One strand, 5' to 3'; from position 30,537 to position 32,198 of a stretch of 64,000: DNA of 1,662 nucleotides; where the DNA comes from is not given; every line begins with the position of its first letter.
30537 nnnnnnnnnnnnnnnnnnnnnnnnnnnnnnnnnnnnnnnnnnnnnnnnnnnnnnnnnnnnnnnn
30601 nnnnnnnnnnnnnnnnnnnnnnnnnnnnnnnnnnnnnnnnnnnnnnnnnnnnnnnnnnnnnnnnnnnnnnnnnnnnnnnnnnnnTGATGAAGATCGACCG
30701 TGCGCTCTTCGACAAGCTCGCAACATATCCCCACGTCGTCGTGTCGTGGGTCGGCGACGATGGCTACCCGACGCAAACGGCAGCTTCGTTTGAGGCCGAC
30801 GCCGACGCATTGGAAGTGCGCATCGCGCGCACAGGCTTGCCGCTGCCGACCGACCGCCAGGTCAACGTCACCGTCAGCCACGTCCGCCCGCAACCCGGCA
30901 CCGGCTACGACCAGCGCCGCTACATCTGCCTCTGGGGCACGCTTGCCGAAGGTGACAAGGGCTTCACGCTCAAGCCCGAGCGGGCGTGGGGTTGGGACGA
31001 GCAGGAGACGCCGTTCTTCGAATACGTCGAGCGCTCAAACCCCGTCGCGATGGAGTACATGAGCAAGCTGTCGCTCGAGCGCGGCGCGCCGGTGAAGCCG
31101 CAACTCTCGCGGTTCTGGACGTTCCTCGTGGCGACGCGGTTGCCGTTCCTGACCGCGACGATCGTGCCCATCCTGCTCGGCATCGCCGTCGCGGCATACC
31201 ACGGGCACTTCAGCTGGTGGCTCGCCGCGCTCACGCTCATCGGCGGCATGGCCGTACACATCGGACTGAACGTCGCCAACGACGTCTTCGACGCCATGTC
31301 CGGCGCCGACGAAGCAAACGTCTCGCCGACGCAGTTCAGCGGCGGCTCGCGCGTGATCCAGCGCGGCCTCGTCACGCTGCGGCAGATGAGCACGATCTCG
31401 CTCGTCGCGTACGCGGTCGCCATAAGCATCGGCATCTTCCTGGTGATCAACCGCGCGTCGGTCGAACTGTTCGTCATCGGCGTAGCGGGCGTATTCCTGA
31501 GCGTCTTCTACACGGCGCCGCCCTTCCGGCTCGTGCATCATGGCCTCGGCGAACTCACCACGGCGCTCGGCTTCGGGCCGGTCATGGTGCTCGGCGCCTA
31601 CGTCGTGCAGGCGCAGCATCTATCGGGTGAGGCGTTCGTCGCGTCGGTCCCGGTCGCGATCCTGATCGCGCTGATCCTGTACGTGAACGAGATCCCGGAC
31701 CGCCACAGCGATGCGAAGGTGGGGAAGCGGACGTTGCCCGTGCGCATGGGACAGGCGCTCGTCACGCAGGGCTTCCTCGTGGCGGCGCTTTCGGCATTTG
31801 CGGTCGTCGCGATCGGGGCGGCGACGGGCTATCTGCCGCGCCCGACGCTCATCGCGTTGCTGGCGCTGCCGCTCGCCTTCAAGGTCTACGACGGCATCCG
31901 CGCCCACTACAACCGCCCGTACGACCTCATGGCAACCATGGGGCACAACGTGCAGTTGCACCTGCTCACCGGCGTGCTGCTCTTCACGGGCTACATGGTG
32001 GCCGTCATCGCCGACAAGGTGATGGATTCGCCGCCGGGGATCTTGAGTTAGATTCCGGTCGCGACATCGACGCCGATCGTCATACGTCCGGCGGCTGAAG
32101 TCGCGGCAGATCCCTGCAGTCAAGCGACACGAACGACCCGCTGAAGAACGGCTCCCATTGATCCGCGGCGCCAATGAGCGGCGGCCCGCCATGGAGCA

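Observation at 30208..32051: PNPOx-like gene coupled (ATGA) to a PNPOx::UbiA/MenA prenyltransferase fusion: a flavin/deazaflavin-linked step attached to prenylquinone synthesis?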

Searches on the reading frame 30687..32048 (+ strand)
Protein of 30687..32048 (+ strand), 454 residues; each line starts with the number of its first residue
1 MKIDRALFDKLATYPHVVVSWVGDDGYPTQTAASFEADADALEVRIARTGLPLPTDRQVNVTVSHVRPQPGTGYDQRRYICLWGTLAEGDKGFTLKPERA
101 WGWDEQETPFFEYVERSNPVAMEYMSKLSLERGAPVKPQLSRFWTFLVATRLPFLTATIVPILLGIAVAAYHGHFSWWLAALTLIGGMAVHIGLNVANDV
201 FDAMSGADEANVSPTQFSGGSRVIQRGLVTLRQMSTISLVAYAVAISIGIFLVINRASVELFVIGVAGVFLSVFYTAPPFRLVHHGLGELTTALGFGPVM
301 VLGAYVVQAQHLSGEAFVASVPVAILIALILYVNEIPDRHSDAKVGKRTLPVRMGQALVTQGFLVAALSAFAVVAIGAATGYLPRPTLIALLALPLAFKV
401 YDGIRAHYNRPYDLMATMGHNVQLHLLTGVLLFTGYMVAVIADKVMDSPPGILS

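Call 3: search_protein_families(library=pfam, proteins=[window:30687-32048:+], max_evalue=1)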
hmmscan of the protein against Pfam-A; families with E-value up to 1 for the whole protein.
window:30687-32048:+ (454 aa): 1 family
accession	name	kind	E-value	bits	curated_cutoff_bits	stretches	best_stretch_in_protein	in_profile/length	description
PF01040.23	UbiA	-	2.6e-33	115.8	34.2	1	159-405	2-234/250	UbiA prenyltransferase family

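Call 4: search_protein_families(library=ncbifam, proteins=[window:30687-32048:+], max_evalue=1)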
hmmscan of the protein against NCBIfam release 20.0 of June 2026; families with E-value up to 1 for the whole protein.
window:30687-32048:+ (454 aa): 14 families
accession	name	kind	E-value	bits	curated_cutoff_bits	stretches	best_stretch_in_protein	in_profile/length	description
NF004751.0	PRK06080.1-3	equivalog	8e-51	173.3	264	1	139-438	6-295/296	1,4-dihydroxy-2-naphthoate polyprenyltransferase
TIGR02235.1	menA_cyano-plnt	equivalog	1e-42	146.4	225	1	148-437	4-284/285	2-carboxy-1,4-naphthoquinone phytyltransferase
NF004749.0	PRK06080.1-1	equivalog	6.1e-39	134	277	1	144-440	20-309/311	1,4-dihydroxy-2-naphthoate polyprenyltransferase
NF004617.0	PRK05951.1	equivalog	1.9e-31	109.4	239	1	150-438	21-299/306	prenyltransferase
NF004750.0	PRK06080.1-2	equivalog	9.1e-30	104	346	1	144-437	7-299/301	1,4-dihydroxy-2-naphthoate polyprenyltransferase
TIGR00751.1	menA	equivalog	9e-28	97.5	102.15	1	155-432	5-281/284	1,4-dihydroxy-2-naphthoate octaprenyltransferase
NF009926.0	PRK13387.1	equivalog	1.9e-27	96.2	316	1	146-436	6-311/317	1,4-dihydroxy-2-naphthoate polyprenyltransferase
NF004753.0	PRK06080.1-5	equivalog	1.2e-20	73.9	555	1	150-439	18-306/312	1,4-dihydroxy-2-naphthoate polyprenyltransferase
NF004754.0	PRK06080.1-6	equivalog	2.3e-20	73.2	522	1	139-439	5-304/308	1,4-dihydroxy-2-naphthoate polyprenyltransferase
NF004752.0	PRK06080.1-4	subfamily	4.5e-18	65.9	289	1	155-401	15-263/300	1,4-dihydroxy-2-naphthoate polyprenyltransferase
TIGR01476.1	chlor_syn_BchG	subfamily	1.5e-08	34.5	212.3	1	221-405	72-250/283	(bacterio)chlorophyll synthase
NF009516.0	PRK12875.1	equivalog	4e-06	26.1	205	1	144-382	18-244/292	prenyltransferase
NF005742.0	PRK07566.1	equivalog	1.1e-05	24.7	313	1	221-371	100-248/315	chlorophyll synthase ChlG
NF009526.0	PRK12888.1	equivalog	0.12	11.8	364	1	221-379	88-237/301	4-hydroxybenzoate octaprenyltransferase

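Call 6: find_homologous_proteins(query=window:30687-32048:+)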
Query window:30687-32048:+ (454 aa): 4259 proteins with E <= 0.001 among 8000 candidates; the best 120 are listed.
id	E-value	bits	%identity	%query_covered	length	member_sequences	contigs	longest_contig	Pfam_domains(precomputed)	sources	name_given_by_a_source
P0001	2.1e-272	922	90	100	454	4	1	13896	PF01040.24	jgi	jgi:1,4-dihydroxy-2-naphthoate octaprenyltransferase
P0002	5.5e-267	904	89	100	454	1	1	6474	PF01040.24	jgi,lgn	-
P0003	8.5e-265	897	87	100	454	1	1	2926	PF01040.24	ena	-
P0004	3.0e-264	895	87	100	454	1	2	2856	PF01040.24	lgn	-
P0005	4.7e-264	894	89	100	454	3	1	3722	PF01040.24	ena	-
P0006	3.8e-262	888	87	100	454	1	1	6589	PF01040.24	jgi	jgi:1,4-dihydroxy-2-naphthoate octaprenyltransferase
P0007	4.6e-254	861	84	100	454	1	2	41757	PF01040.24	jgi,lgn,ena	-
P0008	1.3e-215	735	73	100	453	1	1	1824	PF01040.24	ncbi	-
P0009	3.0e-215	733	73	100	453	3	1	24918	PF01040.24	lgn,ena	-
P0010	2.8e-214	730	73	100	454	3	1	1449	PF01040.24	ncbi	-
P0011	3.7e-213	727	72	100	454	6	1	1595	PF01040.24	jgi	-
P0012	6.1e-213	726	73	99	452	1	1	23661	PF01040.24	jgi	jgi:1,4-dihydroxy-2-naphthoate octaprenyltransferase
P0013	1.4e-212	725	71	100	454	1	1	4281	PF01040.24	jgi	jgi:1,4-dihydroxy-2-naphthoate octaprenyltransferase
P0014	1.3e-211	721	70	100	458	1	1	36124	PF01040.24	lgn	-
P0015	3.1e-211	720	71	100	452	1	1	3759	PF01040.24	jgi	jgi:1,4-dihydroxy-2-naphthoate octaprenyltransferase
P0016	3.2e-211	720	72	99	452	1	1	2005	PF01040.24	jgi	jgi:1,4-dihydroxy-2-naphthoate octaprenyltransferase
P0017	3.7e-211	720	71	100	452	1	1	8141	PF01040.24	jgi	jgi:1,4-dihydroxy-2-naphthoate octaprenyltransferase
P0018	6.0e-211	719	72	99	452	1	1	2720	PF01040.24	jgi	-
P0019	9.4e-211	719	70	100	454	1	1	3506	PF01040.24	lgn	-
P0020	1.9e-210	718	72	99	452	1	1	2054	PF01040.24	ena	-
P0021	7.4e-210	716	70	100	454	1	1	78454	PF01040.24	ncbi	ncbi:MAG: prenyltransferase [Dehalococcoidia bacterium]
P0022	1.0e-209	715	72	99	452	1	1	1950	PF01040.24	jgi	jgi:1,4-dihydroxy-2-naphthoate octaprenyltransferase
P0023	2.7e-209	714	72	99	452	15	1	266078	PF01040.24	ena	-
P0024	3.4e-209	713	73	97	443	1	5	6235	PF01040.24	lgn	-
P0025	4.3e-209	713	69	100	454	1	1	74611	PF01040.24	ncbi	-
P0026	4.3e-209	713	70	100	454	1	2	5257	PF01040.24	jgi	jgi:1,4-dihydroxy-2-naphthoate octaprenyltransferase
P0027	8.0e-209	712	71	100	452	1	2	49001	PF01040.24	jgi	jgi:1,4-dihydroxy-2-naphthoate octaprenyltransferase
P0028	9.1e-209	712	71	100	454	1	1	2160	PF01040.24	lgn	-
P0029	1.3e-208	712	70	100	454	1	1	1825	PF01040.24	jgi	jgi:1,4-dihydroxy-2-naphthoate polyprenyltransferase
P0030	2.7e-208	711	69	100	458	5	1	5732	PF01040.24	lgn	-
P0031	2.7e-208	711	71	99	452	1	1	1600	PF01040.24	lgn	-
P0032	8.6e-208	709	70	100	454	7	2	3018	PF01040.24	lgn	-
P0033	2.5e-207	707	71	99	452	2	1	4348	PF01040.24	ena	-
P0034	2.0e-205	701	71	99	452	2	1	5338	PF01040.24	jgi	-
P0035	8.5e-205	699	70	98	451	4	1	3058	PF01040.24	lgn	-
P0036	4.5e-204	697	68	100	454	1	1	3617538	PF01040.24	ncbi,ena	-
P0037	1.5e-203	695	72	100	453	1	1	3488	PF01040.24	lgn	-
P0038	1.6e-203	695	70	98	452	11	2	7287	PF01040.24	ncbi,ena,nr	ncbi:MAG TPA: prenyltransferase [Dehalococcoidia bacterium]|nr:prenyltransferase [Dehalococcoidia ba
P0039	1.8e-203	695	69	100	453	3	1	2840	PF01040.24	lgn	-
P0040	3.2e-203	694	69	100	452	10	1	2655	PF01040.24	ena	-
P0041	2.2e-202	691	70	97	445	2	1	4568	PF01040.24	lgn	-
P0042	6.8e-202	689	68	100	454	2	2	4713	PF01040.24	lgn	-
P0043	9.6e-202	689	70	98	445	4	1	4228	PF01040.24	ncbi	-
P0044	1.1e-201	689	69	100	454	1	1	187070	PF01040.24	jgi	-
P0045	2.9e-201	687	68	100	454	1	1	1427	PF01040.24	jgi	jgi:1,4-dihydroxy-2-naphthoate octaprenyltransferase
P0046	3.0e-201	687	69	100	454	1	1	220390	PF01040.24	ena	-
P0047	3.3e-201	687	68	100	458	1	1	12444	PF01040.24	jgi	jgi:1,4-dihydroxy-2-naphthoate octaprenyltransferase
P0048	3.8e-201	687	71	98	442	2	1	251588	PF01040.24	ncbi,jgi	-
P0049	4.2e-201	687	67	100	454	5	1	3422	PF01040.24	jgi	-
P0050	5.0e-201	687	69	100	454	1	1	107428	PF01040.24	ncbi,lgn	-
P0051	7.5e-201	686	66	99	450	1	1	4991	PF01040.24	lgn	-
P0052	6.7e-199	680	68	98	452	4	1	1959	PF01040.24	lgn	-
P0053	1.2e-198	679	67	100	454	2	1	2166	PF01040.24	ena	-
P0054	1.6e-198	678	67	100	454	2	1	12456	PF01040.24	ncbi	-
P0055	1.7e-198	678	69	97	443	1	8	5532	PF01040.24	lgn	-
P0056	2.6e-198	678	68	100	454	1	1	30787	PF01040.24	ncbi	-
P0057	1.0e-197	676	68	99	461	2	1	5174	PF01040.24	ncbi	-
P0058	2.3e-197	675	66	100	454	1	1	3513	PF01040.24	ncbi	-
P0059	2.5e-197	674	68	100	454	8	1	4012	PF01040.24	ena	-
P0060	2.9e-197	674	68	100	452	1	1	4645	PF01040.24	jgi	jgi:1,4-dihydroxy-2-naphthoate octaprenyltransferase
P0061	3.4e-197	674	69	97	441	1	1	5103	PF01040.24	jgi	jgi:1,4-dihydroxy-2-naphthoate octaprenyltransferase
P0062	6.9e-197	673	69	98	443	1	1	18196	PF01040.24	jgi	jgi:1,4-dihydroxy-2-naphthoate octaprenyltransferase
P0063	2.8e-196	671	70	96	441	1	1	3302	PF01040.24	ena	-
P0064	5.3e-196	670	65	100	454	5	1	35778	PF01040.24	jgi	-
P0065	6.8e-196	670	67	100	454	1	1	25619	PF01040.24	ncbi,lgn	ncbi:MAG: prenyltransferase [Dehalococcoidia bacterium]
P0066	1.4e-195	669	67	100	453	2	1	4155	PF01040.24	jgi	jgi:1,4-dihydroxy-2-naphthoate octaprenyltransferase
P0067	2.1e-195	668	68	99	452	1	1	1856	PF01040.24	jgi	jgi:1,4-dihydroxy-2-naphthoate octaprenyltransferase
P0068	3.4e-195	667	67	100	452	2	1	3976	PF01040.24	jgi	jgi:1,4-dihydroxy-2-naphthoate octaprenyltransferase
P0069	5.8e-195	667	65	100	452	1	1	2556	PF01040.24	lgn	-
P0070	6.3e-195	666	65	98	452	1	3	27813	PF01040.24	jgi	jgi:1,4-dihydroxy-2-naphthoate octaprenyltransferase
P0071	6.3e-195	666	65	100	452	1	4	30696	PF01040.24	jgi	jgi:1,4-dihydroxy-2-naphthoate octaprenyltransferase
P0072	1.6e-194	665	65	100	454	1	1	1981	PF01040.24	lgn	-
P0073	1.9e-194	665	65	100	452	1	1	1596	PF01040.24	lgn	-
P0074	1.9e-194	665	67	100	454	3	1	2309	PF01040.24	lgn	-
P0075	2.2e-194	665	68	98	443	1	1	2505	PF01040.24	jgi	jgi:1,4-dihydroxy-2-naphthoate octaprenyltransferase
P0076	2.2e-194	665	67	100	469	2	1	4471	PF01040.24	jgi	jgi:1,4-dihydroxy-2-naphthoate octaprenyltransferase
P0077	2.9e-194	664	66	100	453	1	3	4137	PF01040.24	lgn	-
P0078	4.3e-194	664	66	100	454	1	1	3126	PF01040.24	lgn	-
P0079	9.7e-194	663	69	96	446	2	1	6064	PF01040.24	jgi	jgi:1,4-dihydroxy-2-naphthoate octaprenyltransferase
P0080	1.4e-193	662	66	100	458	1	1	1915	PF01040.24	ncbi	-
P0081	1.4e-193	662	67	99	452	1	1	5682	PF01040.24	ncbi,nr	ncbi:MAG TPA: prenyltransferase [Dehalococcoidia bacterium]|nr:prenyltransferase [Dehalococcoidia ba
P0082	1.6e-193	662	66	100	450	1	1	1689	PF01040.24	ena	-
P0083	2.0e-193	662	67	100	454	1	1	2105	PF01040.24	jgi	jgi:1,4-dihydroxy-2-naphthoate octaprenyltransferase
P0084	3.6e-193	661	64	100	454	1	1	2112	PF01040.24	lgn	-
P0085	3.8e-193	661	65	98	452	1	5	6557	PF01040.24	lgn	-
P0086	4.7e-193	660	66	98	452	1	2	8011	PF01040.24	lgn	-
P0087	4.9e-193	660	67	100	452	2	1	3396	PF01040.24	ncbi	-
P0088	9.0e-193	659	67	100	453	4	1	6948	PF01040.24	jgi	jgi:1,4-dihydroxy-2-naphthoate octaprenyltransferase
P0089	9.2e-193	659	68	97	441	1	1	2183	PF01040.24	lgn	-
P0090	1.0e-192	659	65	98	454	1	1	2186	PF01040.24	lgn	-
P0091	1.5e-192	659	66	100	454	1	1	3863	PF01040.24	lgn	-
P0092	1.8e-192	658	65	100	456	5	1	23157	PF01040.24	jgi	jgi:1,4-dihydroxy-2-naphthoate octaprenyltransferase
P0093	2.5e-192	658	67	98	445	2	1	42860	PF01040.24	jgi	jgi:1,4-dihydroxy-2-naphthoate octaprenyltransferase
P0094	4.4e-192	657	64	98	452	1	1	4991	PF01040.24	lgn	-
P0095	1.1e-191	656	68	98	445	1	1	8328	PF01040.24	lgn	-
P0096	1.2e-191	656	66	100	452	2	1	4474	PF01040.24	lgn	-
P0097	2.6e-191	655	66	98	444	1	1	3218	PF01040.24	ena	-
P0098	4.9e-191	654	66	100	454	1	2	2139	PF01040.24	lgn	-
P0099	5.5e-191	653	66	99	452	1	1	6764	PF01040.24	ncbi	-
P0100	1.6e-190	652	66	100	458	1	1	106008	PF01040.24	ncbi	-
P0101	1.7e-190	652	68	96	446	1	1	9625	PF01040.24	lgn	-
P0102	1.9e-190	652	68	96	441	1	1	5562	PF01040.24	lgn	-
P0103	4.5e-190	650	69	94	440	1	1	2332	PF01040.24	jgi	jgi:1,4-dihydroxy-2-naphthoate polyprenyltransferase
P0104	1.1e-189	649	65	99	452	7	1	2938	PF01040.24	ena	-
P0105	1.1e-189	649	64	100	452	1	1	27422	PF01040.24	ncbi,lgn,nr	ncbi:MAG: prenyltransferase [Dehalococcoidia bacterium]|nr:prenyltransferase [Dehalococcoidia bacter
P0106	1.6e-189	649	66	98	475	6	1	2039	PF01040.24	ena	-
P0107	1.9e-189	648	63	100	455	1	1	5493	PF01040.24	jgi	jgi:1,4-dihydroxy-2-naphthoate octaprenyltransferase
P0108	3.2e-189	648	64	100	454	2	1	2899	PF01040.24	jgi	jgi:1,4-dihydroxy-2-naphthoate octaprenyltransferase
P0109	3.3e-189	648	65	99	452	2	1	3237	PF01040.24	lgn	-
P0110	5.2e-189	647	67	97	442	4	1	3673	PF01040.24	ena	-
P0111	5.8e-189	647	66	100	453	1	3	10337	PF01040.24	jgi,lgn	jgi:1,4-dihydroxy-2-naphthoate octaprenyltransferase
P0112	1.5e-188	645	65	99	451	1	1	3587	PF01040.24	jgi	jgi:1,4-dihydroxy-2-naphthoate octaprenyltransferase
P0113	2.1e-188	645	66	98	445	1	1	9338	PF01040.24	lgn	-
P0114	2.2e-188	645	68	96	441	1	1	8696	PF01040.24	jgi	-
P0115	3.4e-188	644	67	96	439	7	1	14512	PF01040.24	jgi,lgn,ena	-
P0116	4.4e-188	644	68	96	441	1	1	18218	PF01040.24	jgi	jgi:1,4-dihydroxy-2-naphthoate octaprenyltransferase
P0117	4.9e-188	644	66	97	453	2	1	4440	PF01040.24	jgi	jgi:1,4-dihydroxy-2-naphthoate octaprenyltransferase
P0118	6.2e-188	643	62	100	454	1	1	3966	PF01040.24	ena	-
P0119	1.1e-187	643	67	96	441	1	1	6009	PF01040.24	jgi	jgi:1,4-dihydroxy-2-naphthoate octaprenyltransferase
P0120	1.2e-187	642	66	98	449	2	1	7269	PF01040.24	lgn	-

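Call 11: find_encoding_contigs(protein=window:30687-32048:+, flank=10000, max_places=3)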
Protein window:30687-32048:+ (454 aa): no gene with exactly this product is on record in the collection.

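Call 12: find_encoding_contigs(protein=P0036, flank=10000, max_places=3)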
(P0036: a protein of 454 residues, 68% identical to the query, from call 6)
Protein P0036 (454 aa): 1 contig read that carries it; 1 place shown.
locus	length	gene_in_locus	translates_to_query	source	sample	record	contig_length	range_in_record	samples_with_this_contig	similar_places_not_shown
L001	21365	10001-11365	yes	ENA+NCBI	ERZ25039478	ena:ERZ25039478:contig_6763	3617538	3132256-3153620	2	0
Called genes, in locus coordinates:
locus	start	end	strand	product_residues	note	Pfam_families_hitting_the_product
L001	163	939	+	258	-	PF02517:Rce1-like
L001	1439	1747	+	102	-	PF00290:Trp_syntA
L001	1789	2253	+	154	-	PF07736:CM_1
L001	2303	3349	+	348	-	PF18152:DAHP_snth_FXD, PF00793:DAHP_synth_1, PF03102:NeuB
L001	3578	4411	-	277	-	PF12686:DUF3800 (weak)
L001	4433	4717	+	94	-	-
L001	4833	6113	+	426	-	PF04715:, PF00425:Chorismate_bind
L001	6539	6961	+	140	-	PF01063:Aminotran_4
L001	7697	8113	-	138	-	-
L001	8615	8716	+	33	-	-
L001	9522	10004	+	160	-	PF01243:PNPOx_N (weak)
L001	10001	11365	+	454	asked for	PF01040:UbiA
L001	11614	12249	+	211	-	PF13483:Lactamase_B_3, PF12706:Lactamase_B_2 (weak)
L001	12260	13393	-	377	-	PF01476:LysM, PF23473:LysM3_LYK4_5 (faint), PF01551:Peptidase_M23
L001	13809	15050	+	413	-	PF01018:GTP1_OBG, PF01926:MMR_HSR1, PF02421:FeoB_N, PF09269:DUF1967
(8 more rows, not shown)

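Call 16: search_solved_structures(query=window:30687-32048:+, max_evalue=1)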
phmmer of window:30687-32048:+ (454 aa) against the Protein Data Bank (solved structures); distinct sequences matched with E-value up to 1: 1.
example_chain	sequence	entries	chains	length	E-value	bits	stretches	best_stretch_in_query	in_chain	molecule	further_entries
8djk_B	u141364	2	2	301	3.3e-08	36.2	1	145-433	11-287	UbiA prenyltransferase domain-containing protein 1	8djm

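Call 18: predict_structure(alignment_id=A1)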
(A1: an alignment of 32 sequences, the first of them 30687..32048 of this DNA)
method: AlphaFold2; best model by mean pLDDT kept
length: 454 residues; sequences in the alignment: 32
mean_pLDDT: 78.7   pTM: 0.65
mean pLDDT of the five models: 78.7, 77.7, 76.4, 75.6, 73.1
residues with pLDDT >= 90: 186; 70-90: 129; 50-70: 95; < 50: 44
segments of 3 or more residues with pLDDT < 50: 110-118, 210-220, 277-284, 340-352
pLDDT, mean of each block of 10 residues (from residue 1): 88 89 81 91 92 91 75 64 92 92 61 45 60 57 69 77 96 95 93 79 61 45 57 83 93 92 88 59 57 86 96 94 89 60 45 69 93 96 94 95 85 75 91 94 69 50
secondary structure, 60 per line:
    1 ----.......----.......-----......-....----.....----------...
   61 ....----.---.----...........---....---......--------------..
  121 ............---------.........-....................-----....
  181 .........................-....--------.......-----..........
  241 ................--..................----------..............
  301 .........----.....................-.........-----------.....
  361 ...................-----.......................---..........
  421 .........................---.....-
elements in order: H5-11 E16-22 E28-33 E35-38 E43-47 E58-64 E78-88 E92-95 E99-104 H119-132 H142-150 H152-171 H177-205 H207-210 H219-225 H231-256 H259-276 H287-309 H314-334 H336-344 H356-379 H385-407 H411-445 H449-453

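Call 43: find_related_loci(query=A4, collection=genome_contigs, flank=6000)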
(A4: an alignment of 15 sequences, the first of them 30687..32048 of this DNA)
Query A4 (454 aa) in genome_contigs; peptide patterns used: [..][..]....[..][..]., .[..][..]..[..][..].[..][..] (x = any residue, [..] = any of these).
600 stretches matched a pattern (row limit reached: there are more); 572 encode a relative of the query (tblastn E <= 1e-3); the best 80 are kept; 80 distinct loci.
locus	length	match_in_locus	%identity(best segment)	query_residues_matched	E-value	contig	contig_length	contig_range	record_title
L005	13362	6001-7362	69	1-454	0e+0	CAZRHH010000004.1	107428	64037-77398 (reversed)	MAG TPA_asm: uncultured Dehalococcoidia bacterium isolate SRP136066_co1_29 genome assembly, contig: NODE_97_length_10742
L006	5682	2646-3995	67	4-454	0e+0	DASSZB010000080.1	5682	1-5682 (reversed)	MAG TPA_asm: Dehalococcoidia bacterium isolate SMAG_U696 k141_924032, whole genome shotgun sequence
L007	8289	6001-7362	67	1-454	0e+0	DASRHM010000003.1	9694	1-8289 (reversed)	MAG TPA_asm: Dehalococcoidia bacterium isolate SMAG_U10084 k141_2145120, whole genome shotgun sequence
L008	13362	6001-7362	66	1-454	0e+0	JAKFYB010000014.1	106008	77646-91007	MAG: Dehalococcoidia bacterium isolate ND5_Bin_30 ND5_0000152, whole genome shotgun sequence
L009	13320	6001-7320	69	1-440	0e+0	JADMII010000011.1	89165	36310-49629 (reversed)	MAG: Dehalococcoidia bacterium isolate MAG008 NODE_268_length_89165_cov_16.229649, whole genome shotgun sequence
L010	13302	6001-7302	65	7-440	0e+0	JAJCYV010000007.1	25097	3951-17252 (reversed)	MAG: Chloroflexota bacterium isolate OFTM284 OFTM284_6, whole genome shotgun sequence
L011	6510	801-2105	64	5-441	0e+0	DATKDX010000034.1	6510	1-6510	MAG TPA_asm: Dehalococcoidia bacterium isolate SMAG_U14484 k141_953291, whole genome shotgun sequence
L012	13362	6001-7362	70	1-454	0e+0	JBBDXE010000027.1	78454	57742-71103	MAG: Dehalococcoidia bacterium isolate LejiaD_68_21 Lejia_D_626_length_78454_cov_12, whole genome shotgun sequence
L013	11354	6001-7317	57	3-441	6e-160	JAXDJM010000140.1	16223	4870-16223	MAG: Actinomycetota bacterium isolate BP_571 scaffold_1877036, whole genome shotgun sequence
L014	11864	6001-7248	58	8-425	5e-159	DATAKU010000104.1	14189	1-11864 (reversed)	MAG TPA_asm: Candidatus Limnocylindria bacterium isolate SMAG_U6946 k141_96019, whole genome shotgun sequence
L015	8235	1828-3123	57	8-441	2e-158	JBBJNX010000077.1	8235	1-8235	MAG: Candidatus Limnocylindria bacterium isolate RDP_SRG_28 NODE_5257_length_8235_cov_5.563692, whole genome shotgun seq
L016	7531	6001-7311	54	5-440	6e-158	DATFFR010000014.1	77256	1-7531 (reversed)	MAG TPA_asm: Actinomycetota bacterium isolate SMAG_U8641 k141_853908, whole genome shotgun sequence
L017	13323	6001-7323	54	14-450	8e-158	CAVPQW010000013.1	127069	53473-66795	MAG: uncultured Actinomycetes bacterium isolate MFD00392.bin.2.126 genome assembly, contig: contig_92492, whole genome s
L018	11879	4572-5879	55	6-440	2e-157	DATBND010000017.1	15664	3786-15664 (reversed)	MAG TPA_asm: Actinomycetota bacterium isolate SMAG_U4015 k141_29738, whole genome shotgun sequence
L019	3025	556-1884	57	14-453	6e-165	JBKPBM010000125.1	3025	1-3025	MAG: Actinomycetota bacterium isolate GB_EKS_MAG_00078 GB_EKS_000001704681, whole genome shotgun sequence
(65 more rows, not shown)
